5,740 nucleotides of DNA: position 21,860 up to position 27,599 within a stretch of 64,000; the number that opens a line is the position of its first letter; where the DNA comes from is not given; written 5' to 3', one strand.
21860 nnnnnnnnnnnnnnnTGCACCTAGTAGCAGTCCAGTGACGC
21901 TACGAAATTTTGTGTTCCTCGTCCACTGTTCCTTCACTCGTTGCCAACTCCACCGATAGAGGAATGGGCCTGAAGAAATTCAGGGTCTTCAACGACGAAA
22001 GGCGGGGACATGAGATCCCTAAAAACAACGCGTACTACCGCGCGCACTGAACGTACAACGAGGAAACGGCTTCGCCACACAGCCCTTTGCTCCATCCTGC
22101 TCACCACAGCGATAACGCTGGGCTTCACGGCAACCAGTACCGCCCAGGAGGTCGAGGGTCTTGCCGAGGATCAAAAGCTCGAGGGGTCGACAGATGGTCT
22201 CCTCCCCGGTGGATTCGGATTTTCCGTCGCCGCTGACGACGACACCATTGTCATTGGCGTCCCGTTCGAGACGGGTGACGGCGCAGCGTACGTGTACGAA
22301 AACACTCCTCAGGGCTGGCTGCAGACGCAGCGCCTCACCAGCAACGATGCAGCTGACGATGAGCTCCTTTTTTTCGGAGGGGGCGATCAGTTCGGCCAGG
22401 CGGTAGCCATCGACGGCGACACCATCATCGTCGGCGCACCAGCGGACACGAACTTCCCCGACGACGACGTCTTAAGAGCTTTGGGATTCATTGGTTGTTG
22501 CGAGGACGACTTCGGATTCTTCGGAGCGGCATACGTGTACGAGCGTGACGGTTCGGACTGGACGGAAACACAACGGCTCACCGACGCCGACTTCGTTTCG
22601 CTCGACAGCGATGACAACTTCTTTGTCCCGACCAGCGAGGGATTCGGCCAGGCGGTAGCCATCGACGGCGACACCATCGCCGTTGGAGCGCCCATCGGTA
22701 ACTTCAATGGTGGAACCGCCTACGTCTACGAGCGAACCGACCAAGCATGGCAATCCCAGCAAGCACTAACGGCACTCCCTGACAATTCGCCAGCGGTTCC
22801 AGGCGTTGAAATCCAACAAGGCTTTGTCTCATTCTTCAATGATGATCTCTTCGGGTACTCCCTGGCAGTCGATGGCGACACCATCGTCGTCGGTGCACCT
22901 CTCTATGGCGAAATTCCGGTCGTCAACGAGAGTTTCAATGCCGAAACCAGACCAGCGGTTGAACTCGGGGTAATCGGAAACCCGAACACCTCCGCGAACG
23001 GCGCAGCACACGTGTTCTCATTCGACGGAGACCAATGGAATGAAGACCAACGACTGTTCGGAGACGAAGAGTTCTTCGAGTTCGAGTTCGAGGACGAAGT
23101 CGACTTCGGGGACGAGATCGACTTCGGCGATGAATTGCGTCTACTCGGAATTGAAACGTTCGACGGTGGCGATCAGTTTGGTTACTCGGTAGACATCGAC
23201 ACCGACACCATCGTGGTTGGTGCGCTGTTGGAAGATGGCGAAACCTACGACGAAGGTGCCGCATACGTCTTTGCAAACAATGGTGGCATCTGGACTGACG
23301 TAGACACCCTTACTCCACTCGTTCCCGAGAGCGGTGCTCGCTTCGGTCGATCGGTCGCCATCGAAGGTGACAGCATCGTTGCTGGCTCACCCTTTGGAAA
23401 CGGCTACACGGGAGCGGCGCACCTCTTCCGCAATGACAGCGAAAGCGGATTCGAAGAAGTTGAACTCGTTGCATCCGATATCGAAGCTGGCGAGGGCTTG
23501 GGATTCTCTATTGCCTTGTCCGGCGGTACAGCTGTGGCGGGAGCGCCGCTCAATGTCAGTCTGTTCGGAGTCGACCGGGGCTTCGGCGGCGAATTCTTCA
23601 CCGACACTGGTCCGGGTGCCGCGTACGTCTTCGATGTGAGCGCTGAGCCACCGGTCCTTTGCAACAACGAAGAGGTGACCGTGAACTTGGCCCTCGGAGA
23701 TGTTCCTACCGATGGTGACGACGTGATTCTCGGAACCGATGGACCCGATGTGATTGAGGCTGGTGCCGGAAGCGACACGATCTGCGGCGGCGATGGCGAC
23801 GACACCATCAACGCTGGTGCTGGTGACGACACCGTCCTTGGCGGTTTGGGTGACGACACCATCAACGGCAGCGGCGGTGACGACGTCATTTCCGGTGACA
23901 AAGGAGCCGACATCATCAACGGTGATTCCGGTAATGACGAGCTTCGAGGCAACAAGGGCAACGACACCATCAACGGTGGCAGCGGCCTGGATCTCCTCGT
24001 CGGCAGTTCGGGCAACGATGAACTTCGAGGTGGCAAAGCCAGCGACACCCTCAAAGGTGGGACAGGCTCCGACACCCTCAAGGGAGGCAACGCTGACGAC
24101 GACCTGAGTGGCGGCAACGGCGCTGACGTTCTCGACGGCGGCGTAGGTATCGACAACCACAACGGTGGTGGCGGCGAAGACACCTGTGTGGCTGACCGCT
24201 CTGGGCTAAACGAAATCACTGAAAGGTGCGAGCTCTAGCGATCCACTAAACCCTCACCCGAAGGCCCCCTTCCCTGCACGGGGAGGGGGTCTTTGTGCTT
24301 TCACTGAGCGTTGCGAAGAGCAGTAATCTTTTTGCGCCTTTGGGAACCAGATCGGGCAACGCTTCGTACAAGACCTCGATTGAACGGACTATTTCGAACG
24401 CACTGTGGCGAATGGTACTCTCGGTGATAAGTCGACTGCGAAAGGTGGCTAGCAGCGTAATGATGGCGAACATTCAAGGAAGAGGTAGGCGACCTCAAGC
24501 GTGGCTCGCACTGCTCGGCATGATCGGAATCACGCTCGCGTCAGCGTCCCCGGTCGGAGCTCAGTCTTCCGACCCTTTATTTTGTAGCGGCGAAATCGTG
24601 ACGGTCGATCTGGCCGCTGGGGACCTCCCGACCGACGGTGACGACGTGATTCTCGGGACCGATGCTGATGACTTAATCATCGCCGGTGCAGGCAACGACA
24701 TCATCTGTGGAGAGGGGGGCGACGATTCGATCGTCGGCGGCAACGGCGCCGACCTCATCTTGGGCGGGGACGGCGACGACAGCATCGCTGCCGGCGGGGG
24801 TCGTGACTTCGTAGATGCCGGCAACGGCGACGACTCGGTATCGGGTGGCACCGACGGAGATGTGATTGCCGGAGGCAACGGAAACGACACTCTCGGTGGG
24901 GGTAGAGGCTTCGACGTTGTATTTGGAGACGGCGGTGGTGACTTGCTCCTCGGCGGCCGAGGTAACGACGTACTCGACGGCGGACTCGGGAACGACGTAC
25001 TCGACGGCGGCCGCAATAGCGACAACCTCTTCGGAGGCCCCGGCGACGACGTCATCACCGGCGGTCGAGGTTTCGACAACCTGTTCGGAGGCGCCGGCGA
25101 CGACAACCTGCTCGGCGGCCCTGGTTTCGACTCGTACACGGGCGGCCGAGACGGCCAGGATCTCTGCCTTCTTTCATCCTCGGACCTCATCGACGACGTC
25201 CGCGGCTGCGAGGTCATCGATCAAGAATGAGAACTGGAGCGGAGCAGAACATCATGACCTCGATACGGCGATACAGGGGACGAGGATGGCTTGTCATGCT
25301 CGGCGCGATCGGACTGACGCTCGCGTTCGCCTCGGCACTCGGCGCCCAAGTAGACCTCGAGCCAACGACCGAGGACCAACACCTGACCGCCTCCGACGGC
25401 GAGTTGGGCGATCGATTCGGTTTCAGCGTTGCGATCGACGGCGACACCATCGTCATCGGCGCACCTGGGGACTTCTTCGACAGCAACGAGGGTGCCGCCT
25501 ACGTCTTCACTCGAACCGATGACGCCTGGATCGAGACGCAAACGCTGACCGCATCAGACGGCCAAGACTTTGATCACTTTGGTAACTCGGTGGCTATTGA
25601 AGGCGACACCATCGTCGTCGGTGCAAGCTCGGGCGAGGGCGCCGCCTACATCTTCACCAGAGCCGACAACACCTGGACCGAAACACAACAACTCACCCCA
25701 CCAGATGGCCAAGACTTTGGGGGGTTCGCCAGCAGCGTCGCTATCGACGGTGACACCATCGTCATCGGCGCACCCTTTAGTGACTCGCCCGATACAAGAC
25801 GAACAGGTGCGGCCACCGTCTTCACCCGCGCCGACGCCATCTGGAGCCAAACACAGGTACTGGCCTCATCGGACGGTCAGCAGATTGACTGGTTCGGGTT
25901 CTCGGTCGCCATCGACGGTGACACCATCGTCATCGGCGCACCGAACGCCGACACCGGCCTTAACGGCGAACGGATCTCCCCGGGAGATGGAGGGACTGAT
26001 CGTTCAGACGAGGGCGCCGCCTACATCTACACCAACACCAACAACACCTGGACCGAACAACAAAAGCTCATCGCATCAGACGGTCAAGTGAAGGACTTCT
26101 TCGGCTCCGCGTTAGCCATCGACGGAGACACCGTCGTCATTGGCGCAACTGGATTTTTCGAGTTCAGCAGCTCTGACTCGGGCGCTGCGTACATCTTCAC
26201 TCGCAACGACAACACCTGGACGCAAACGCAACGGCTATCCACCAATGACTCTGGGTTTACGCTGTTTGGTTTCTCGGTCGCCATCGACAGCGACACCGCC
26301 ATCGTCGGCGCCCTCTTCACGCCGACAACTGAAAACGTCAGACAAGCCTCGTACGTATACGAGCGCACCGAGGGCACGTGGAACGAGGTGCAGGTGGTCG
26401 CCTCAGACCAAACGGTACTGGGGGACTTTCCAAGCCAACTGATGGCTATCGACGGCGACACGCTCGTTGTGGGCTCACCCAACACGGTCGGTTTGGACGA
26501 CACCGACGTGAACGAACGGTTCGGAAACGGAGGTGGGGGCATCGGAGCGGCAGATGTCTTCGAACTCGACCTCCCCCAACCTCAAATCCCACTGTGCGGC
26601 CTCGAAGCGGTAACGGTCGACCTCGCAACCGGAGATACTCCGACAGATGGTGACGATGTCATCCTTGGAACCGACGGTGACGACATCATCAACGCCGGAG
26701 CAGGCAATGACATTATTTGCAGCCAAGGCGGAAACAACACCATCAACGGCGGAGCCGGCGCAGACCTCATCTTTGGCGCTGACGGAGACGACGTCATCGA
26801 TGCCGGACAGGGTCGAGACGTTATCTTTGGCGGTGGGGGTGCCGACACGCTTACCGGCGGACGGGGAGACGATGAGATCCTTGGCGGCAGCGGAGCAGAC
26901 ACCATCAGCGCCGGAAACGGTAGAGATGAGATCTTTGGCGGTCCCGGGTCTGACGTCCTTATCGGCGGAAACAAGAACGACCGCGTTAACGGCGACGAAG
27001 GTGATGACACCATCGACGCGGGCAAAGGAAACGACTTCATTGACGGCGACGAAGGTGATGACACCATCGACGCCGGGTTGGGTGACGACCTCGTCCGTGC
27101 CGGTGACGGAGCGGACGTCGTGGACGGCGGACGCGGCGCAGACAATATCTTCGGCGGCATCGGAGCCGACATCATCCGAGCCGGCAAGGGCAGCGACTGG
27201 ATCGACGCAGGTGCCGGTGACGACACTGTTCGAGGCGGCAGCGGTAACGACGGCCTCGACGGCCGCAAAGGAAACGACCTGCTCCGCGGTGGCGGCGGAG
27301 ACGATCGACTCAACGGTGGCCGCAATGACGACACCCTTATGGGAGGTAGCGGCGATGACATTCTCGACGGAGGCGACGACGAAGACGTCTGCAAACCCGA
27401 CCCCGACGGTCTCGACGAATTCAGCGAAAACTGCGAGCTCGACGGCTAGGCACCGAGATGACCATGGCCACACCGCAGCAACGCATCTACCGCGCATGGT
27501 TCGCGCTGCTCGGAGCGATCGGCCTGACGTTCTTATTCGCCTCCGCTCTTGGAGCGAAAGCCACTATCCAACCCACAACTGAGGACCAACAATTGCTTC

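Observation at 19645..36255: Tandem array of eight paralogous secreted FG-GAP propeller + RTX beta-roll genes (plus a relic)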

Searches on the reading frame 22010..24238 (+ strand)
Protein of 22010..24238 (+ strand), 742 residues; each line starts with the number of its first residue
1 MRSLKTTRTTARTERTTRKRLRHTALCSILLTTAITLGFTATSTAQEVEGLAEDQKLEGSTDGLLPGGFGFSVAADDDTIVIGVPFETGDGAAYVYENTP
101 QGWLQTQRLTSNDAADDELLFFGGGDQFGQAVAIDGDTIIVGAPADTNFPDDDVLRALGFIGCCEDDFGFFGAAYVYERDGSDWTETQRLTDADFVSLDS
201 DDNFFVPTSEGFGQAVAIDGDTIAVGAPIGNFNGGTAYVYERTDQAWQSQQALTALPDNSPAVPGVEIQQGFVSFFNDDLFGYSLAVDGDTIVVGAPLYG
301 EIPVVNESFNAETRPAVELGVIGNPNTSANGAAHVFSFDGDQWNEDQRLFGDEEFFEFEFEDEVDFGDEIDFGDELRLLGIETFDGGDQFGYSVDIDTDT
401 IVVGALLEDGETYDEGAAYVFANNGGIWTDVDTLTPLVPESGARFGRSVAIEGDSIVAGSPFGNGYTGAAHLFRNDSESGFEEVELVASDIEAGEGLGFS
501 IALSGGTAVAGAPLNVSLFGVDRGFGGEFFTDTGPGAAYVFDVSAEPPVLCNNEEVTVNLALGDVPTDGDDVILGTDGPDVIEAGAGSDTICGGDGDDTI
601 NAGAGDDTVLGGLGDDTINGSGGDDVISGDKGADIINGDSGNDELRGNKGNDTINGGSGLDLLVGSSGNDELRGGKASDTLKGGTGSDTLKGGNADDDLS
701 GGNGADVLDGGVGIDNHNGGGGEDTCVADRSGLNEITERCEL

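Call 4: search_protein_families(library=pfam, proteins=[window:22010-24238:+], max_evalue=0.01)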
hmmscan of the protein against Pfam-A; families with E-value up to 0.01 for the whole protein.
window:22010-24238:+ (742 aa): 3 families
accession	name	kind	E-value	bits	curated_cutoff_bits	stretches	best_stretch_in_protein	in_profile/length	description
PF14312.12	FG-GAP_2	-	3.4e-51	171.7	23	7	386-421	14-49/49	FG-GAP repeat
PF00353.25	HemolysinCabind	-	5.5e-46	154.5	23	9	584-618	2-36/36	RTX calcium-binding nonapeptide repeat (4 copies)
PF19023.6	DUF5749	-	2.7e-05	24.5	28.2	0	384-403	6-25/78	Family of unknown function (DUF5749)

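Call 5: search_protein_families(library=ncbifam, proteins=[window:22010-24238:+], max_evalue=0.01)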
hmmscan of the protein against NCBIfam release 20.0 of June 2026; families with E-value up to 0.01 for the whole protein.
window:22010-24238:+ (742 aa): 7 families
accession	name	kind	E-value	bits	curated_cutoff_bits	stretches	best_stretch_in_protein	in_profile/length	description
NF033943.0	RTX_toxin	subfamily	7.3e-22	77.4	1000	2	616-730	688-803/930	RTX family hemolysin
NF046115.1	Ca_rpt_SMc04171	equivalog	1.7e-18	67.1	625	2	642-717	414-489/574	SMc04171 family calcium-binding repeat protein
NF033203.1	entero_EhxA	exception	8.1e-18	64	2000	2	615-725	711-821/997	enterohemolysin EhxA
NF035945.1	Zn_serralysin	subfamily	5.9e-11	42.2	500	4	638-680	324-366/462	serralysin family metalloprotease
NF053766.1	ZapA_metallo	exception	7.5e-11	41.7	940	2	617-679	333-394/483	ZapA family metalloprotease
NF050046.1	PueAB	exception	4.4e-10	38.6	670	2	568-618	367-417/616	polyurethane esterase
NF051884.1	ProteaseSapA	equivalog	0.0077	14.9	1200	0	666-717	309-360/644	protease SapA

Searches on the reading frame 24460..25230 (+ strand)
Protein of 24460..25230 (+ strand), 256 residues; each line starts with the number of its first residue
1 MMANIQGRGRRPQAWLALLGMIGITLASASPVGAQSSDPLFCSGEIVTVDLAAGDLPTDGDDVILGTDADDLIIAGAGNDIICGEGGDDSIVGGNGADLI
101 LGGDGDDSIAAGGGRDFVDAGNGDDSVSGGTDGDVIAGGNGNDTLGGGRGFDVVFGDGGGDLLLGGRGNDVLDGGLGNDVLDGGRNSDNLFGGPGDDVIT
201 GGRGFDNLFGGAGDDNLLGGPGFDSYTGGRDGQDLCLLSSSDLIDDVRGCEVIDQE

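Call 4: search_protein_families(library=pfam, proteins=[window:24460-25230:+], max_evalue=0.01)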
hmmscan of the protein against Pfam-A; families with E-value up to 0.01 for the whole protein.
window:24460-25230:+ (256 aa): 1 family
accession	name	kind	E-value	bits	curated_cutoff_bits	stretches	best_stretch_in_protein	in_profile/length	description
PF00353.25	HemolysinCabind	-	4e-31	107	23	6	191-225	1-35/36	RTX calcium-binding nonapeptide repeat (4 copies)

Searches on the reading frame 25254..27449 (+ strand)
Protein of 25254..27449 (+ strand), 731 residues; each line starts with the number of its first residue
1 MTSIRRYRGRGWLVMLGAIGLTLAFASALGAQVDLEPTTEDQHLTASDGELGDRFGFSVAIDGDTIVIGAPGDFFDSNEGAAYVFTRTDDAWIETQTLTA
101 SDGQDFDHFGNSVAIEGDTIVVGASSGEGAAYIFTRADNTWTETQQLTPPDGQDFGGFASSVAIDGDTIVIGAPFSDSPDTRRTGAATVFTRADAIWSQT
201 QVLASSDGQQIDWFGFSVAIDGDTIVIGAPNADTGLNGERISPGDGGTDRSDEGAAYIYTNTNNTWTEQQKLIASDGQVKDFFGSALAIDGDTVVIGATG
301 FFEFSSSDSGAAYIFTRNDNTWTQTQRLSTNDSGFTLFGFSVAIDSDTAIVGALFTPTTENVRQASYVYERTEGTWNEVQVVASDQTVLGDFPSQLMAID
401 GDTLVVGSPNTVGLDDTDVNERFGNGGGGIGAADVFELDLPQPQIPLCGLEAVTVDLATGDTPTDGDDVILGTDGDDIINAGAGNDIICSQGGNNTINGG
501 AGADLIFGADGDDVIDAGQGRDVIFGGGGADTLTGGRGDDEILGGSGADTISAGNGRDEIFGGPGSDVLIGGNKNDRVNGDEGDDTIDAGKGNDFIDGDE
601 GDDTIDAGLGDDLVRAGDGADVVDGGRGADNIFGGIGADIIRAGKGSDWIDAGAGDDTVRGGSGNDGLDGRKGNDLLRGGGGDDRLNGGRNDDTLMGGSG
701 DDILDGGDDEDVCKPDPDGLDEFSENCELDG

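Call 4: search_protein_families(library=pfam, proteins=[window:25254-27449:+], max_evalue=0.01)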
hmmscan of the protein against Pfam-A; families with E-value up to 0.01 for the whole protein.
window:25254-27449:+ (731 aa): 2 families
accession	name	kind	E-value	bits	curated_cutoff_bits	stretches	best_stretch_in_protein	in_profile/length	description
PF14312.12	FG-GAP_2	-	1.4e-82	272.1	23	6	39-85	2-49/49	FG-GAP repeat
PF00353.25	HemolysinCabind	-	7.6e-53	176.4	23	7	561-596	1-36/36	RTX calcium-binding nonapeptide repeat (4 copies)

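Call 5: search_protein_families(library=ncbifam, proteins=[window:25254-27449:+], max_evalue=0.01)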
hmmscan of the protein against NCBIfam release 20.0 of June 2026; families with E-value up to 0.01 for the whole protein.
window:25254-27449:+ (731 aa): 7 families
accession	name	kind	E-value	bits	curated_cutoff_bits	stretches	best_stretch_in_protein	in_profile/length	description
NF033203.1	entero_EhxA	exception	1.8e-29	102.5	2000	3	470-595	705-830/997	enterohemolysin EhxA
NF033943.0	RTX_toxin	subfamily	1.2e-28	99.8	1000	3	499-613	683-798/930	RTX family hemolysin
NF046115.1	Ca_rpt_SMc04171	equivalog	1.9e-25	90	625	4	467-541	414-488/574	SMc04171 family calcium-binding repeat protein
NF053766.1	ZapA_metallo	exception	5.6e-16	58.6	940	3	453-513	328-385/483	ZapA family metalloprotease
NF035945.1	Zn_serralysin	subfamily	7.8e-12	45.1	500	3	499-543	324-368/462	serralysin family metalloprotease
NF050046.1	PueAB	exception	2.3e-11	42.8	670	2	456-517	358-419/616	polyurethane esterase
NF052454.1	BtaGlycanEglC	equivalog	0.0058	15.6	700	0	611-660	109-160/459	endo-1,3-1,4-beta-glycanase EglC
